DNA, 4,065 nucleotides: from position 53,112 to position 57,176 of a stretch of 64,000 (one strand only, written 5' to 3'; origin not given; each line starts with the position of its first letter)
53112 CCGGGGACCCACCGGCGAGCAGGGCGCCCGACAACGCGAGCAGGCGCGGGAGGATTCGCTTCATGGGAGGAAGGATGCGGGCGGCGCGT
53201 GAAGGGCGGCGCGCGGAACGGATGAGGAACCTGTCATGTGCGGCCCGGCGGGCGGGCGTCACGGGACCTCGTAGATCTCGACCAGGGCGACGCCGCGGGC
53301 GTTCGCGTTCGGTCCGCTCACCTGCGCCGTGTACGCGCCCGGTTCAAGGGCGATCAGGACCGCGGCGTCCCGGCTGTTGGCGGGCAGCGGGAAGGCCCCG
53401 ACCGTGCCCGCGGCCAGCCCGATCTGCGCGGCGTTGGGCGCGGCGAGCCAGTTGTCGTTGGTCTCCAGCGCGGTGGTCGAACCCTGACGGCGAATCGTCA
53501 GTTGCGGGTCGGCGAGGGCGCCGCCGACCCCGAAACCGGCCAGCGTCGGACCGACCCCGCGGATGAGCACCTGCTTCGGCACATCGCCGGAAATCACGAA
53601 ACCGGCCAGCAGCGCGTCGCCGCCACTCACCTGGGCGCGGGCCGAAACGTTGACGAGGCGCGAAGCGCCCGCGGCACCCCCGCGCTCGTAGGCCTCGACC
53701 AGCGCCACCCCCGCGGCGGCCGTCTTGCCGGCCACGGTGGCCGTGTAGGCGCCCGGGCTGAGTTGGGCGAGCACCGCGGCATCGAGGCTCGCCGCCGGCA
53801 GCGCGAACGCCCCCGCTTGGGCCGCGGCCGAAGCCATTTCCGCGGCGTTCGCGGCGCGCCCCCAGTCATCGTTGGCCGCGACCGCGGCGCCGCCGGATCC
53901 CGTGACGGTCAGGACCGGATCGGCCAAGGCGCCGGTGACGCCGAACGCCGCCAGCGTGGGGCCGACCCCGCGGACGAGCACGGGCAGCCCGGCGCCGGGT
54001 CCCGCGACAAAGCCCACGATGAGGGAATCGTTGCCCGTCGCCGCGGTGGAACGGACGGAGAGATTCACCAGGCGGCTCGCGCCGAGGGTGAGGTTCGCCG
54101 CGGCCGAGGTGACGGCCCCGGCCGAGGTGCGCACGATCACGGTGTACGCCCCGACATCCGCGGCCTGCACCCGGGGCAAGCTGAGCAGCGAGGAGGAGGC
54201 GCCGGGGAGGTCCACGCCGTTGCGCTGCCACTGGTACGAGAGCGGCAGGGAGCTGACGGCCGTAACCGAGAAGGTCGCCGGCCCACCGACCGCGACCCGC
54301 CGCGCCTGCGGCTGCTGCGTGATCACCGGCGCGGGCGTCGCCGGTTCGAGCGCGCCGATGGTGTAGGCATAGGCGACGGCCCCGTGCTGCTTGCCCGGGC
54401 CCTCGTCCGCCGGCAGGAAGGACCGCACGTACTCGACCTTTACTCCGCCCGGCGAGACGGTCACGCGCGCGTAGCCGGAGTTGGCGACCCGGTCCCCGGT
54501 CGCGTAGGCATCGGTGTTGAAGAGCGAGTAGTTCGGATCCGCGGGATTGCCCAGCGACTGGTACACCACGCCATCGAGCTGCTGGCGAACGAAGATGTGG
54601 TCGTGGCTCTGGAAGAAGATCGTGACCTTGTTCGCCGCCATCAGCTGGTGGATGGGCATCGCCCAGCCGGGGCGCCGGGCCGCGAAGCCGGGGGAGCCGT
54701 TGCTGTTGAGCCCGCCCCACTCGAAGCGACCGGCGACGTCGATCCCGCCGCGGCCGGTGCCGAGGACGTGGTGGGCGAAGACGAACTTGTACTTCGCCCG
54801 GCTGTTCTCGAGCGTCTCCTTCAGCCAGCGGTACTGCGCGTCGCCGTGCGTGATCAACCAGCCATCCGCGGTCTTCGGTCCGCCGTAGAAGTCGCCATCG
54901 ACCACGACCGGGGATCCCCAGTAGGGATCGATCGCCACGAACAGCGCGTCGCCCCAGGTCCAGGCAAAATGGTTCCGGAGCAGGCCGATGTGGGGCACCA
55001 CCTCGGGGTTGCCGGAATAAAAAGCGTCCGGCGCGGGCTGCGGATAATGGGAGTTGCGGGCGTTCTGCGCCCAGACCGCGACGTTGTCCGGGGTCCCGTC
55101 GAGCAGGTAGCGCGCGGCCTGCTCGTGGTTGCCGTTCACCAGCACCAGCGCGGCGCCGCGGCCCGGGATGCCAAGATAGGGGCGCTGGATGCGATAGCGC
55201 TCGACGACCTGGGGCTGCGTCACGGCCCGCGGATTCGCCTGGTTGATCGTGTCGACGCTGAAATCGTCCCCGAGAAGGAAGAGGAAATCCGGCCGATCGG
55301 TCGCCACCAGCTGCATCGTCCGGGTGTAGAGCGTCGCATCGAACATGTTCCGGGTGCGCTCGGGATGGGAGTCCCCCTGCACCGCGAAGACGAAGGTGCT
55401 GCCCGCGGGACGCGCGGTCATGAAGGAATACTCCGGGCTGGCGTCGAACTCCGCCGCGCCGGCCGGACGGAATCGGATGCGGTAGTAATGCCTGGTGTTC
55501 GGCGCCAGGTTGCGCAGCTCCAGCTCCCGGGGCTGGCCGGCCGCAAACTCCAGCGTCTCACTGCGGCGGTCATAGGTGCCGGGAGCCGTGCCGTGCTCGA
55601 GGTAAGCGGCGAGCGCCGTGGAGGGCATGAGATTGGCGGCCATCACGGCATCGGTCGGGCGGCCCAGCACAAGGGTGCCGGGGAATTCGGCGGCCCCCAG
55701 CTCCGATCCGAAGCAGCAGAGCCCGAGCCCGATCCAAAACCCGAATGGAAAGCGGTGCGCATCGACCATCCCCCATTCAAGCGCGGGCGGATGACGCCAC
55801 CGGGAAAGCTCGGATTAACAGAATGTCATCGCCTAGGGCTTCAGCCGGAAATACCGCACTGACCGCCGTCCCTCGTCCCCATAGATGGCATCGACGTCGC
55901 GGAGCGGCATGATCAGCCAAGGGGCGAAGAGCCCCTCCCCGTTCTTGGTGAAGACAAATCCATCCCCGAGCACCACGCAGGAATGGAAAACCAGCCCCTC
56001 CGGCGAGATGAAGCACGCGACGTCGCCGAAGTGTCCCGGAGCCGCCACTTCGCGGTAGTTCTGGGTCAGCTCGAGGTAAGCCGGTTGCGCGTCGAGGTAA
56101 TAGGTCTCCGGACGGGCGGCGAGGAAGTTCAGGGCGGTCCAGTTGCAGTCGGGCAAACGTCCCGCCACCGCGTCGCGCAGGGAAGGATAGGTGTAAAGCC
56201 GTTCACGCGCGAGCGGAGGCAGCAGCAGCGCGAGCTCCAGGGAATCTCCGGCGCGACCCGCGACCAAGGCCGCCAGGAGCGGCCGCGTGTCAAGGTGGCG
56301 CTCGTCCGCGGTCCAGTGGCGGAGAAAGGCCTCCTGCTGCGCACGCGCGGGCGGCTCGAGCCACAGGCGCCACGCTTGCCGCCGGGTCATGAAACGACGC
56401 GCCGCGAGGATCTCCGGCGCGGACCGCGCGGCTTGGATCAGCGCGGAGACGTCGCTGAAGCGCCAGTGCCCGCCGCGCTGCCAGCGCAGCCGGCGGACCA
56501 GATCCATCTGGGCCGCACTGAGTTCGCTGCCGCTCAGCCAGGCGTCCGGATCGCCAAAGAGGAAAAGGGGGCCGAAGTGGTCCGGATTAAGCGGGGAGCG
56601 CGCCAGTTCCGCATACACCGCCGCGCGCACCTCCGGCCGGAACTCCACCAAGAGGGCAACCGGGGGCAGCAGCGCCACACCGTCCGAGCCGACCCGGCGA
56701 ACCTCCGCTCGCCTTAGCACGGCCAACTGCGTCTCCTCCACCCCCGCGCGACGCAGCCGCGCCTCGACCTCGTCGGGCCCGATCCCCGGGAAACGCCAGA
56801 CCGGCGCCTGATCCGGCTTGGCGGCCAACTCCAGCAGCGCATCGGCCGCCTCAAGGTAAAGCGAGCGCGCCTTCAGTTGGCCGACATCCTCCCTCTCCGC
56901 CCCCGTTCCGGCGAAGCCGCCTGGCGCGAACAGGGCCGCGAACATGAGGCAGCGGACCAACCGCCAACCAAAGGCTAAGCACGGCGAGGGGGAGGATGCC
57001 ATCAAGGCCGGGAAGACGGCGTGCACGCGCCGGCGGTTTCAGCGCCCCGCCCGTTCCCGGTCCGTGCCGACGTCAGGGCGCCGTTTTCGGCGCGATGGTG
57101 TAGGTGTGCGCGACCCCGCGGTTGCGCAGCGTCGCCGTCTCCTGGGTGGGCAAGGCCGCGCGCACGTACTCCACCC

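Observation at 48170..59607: Seven copies of an unnamed ~125-134 aa module on four secreted proteins within 12 kb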

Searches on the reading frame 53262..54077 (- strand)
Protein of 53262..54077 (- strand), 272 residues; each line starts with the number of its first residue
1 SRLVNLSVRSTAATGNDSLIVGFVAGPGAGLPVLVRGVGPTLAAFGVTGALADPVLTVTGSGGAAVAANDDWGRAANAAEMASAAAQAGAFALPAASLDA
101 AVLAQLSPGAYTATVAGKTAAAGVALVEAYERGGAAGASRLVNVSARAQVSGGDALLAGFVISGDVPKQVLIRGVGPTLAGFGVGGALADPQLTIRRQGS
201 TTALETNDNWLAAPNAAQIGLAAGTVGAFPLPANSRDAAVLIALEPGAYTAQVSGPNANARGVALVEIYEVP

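Call 26: search_protein_families(library=pfam, proteins=[window:53262-54077:-], max_evalue=10)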
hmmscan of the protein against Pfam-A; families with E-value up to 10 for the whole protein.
window:53262-54077:- (272 aa): 1 family
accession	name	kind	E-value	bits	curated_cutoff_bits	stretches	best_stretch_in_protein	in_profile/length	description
PF04151.21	PPC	-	7.1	8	25.9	1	52-90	26-63/70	Bacterial pre-peptidase C-terminal domain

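Call 39: predict_structure(alignment_id=A4)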
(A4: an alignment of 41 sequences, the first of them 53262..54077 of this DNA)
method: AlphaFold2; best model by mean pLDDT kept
length: 272 residues; sequences in the alignment: 41
mean_pLDDT: 94.0   pTM: 0.87
mean pLDDT of the five models: 94.0, 91.1, 90.3, 90.3, 89.8
residues with pLDDT >= 90: 232; 70-90: 38; 50-70: 2; < 50: 0
segments of 3 or more residues with pLDDT < 50: none
pLDDT, mean of each block of 10 residues (from residue 1): 85 87 91 96 95 97 96 97 94 97 96 96 95 77 91 90 95 97 95 97 97 97 95 97 97 96 96 92
secondary structure, 60 per line:
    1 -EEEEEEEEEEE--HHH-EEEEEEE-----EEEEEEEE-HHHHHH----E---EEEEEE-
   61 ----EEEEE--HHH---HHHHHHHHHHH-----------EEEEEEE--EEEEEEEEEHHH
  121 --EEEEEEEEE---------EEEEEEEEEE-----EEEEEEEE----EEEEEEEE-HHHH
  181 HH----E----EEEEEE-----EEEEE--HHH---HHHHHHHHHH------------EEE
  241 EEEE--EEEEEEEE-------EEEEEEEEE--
elements in order: E2-12 E19-25 E31-38 H40-45 E54-59 E65-69 H78-88 E100-106 E109-117 E123-131 E141-150 E156-163 E168-175 H177-182 E192-197 E203-207 H216-225 E238-244 E247-254 E262-270
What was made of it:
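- The pair model has pLDDT 94 and pTM 0.87 (call 39).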

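Call 41: fold_search(model_id=the predicted structure, library=pdb)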
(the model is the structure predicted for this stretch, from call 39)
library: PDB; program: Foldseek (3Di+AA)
matches with E <= 10: 960; with E <= 0.001: 21
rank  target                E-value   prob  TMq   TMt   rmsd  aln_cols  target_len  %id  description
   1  5iku                  3.3e-06  1.00  0.30  0.33  16.2       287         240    8  Crystal structure of the Hathewaya histolytica ColG tandem collagen-binding domain s3as3b in the presence of calcium at  (released 2017-03-15)
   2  9eva_D                1.1e-05  1.00  0.27  0.14  14.7       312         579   11  3DFlex refinement of the CryoEM structure of DeCLIC nanodisc with 10mM calcium (released 2025-04-09)
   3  1hqn_A                1.4e-05  0.92  0.22  0.17  17.9       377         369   11  THE SELENOMETHIONINE DERIVATIVE OF P3, THE MAJOR COAT PROTEIN OF THE LIPID-CONTAINING BACTERIOPHAGE PRD1. (released 2001-01-17)
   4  6q5u_G                3.1e-05  0.90  0.22  0.17  19.0       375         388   10  High resolution electron cryo-microscopy structure of the bacteriophage PR772 (released 2019-06-19)
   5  9eva_A                3.9e-05  0.99  0.27  0.14  15.2       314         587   11  3DFlex refinement of the CryoEM structure of DeCLIC nanodisc with 10mM calcium (released 2025-04-09)
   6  6v4s_A                4.4e-05  0.98  0.26  0.14  14.4       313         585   11  A Closed pore conformation of a Pentameic ligand-gated ion channel with additional N-terminal domain (released 2020-06-03)
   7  6v4s_B                8.3e-05  0.97  0.26  0.14  14.1       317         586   11  A Closed pore conformation of a Pentameic ligand-gated ion channel with additional N-terminal domain (released 2020-06-03)
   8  6v4s_D                1.1e-04  0.97  0.27  0.14  14.7       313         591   11  A Closed pore conformation of a Pentameic ligand-gated ion channel with additional N-terminal domain (released 2020-06-03)
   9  6v4s_C                1.3e-04  0.97  0.26  0.14  14.0       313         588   12  A Closed pore conformation of a Pentameic ligand-gated ion channel with additional N-terminal domain (released 2020-06-03)
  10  6q5u_A                1.3e-04  0.80  0.22  0.17  17.8       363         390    9  High resolution electron cryo-microscopy structure of the bacteriophage PR772 (released 2019-06-19)
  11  8h2i_bC               1.5e-04  0.54  0.20  0.14  18.8       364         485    9  Near-atomic structure of five-fold averaged PBCV-1 capsid (released 2022-11-16)
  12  3df0_A                3.2e-04  1.00  0.31  0.14  13.9       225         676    9  Calcium-dependent complex between m-calpain and calpastatin (released 2008-11-11)
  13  3ks7_A                3.2e-04  0.66  0.23  0.18  17.9       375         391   10  Crystal structure of Putative Peptide:N-glycosidase F (PNGase F) (YP_210507.1) from Bacteroides fragilis NCTC 9343 at  (released 2009-12-15)
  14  3ks7_B                3.4e-04  0.66  0.23  0.18  19.1       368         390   11  Crystal structure of Putative Peptide:N-glycosidase F (PNGase F) (YP_210507.1) from Bacteroides fragilis NCTC 9343 at  (released 2009-12-15)
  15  5x7o_A                3.6e-04  0.66  0.21  0.07  14.8       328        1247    8  Crystal structure of Paenibacillus sp. 598K alpha-1,6-glucosyltransferase (released 2017-07-26)
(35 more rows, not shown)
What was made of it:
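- Closest known: Pre-peptidase C-terminal domain. Different: The lobe arrangement of the pair differs from ColG s3a-s3b (TM 0.30, call 41).
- Its top PDB hit is the ColG tandem CBD 5iku (E 3e-6), although the lobe arrangement differs (TM 0.30, call 41).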

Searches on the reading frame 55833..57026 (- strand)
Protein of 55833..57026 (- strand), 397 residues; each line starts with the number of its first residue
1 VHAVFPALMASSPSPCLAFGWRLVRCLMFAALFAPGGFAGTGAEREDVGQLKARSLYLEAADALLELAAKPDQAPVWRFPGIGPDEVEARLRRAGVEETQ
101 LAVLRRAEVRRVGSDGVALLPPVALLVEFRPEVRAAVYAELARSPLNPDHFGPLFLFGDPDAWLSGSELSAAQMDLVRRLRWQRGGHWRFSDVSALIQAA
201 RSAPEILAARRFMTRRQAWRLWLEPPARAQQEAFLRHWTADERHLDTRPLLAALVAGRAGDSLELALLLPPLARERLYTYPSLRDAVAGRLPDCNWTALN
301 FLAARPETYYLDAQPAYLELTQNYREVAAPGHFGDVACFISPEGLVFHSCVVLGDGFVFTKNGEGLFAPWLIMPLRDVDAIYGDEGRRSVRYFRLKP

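Call 3: search_protein_families(library=pfam, proteins=[window:55833-57026:-], max_evalue=0.1)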
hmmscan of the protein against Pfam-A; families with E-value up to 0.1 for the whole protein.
window:55833-57026:- (397 aa): 0 families

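Call 4: search_protein_families(library=ncbifam, proteins=[window:55833-57026:-], max_evalue=0.1)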
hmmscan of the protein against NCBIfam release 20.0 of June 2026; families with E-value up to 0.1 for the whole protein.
window:55833-57026:- (397 aa): 0 families

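Call 61: search_protein_families(library=ncbifam, proteins=[window:55833-57026:-], max_evalue=1)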
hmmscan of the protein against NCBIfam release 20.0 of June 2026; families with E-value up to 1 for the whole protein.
window:55833-57026:- (397 aa): 0 families
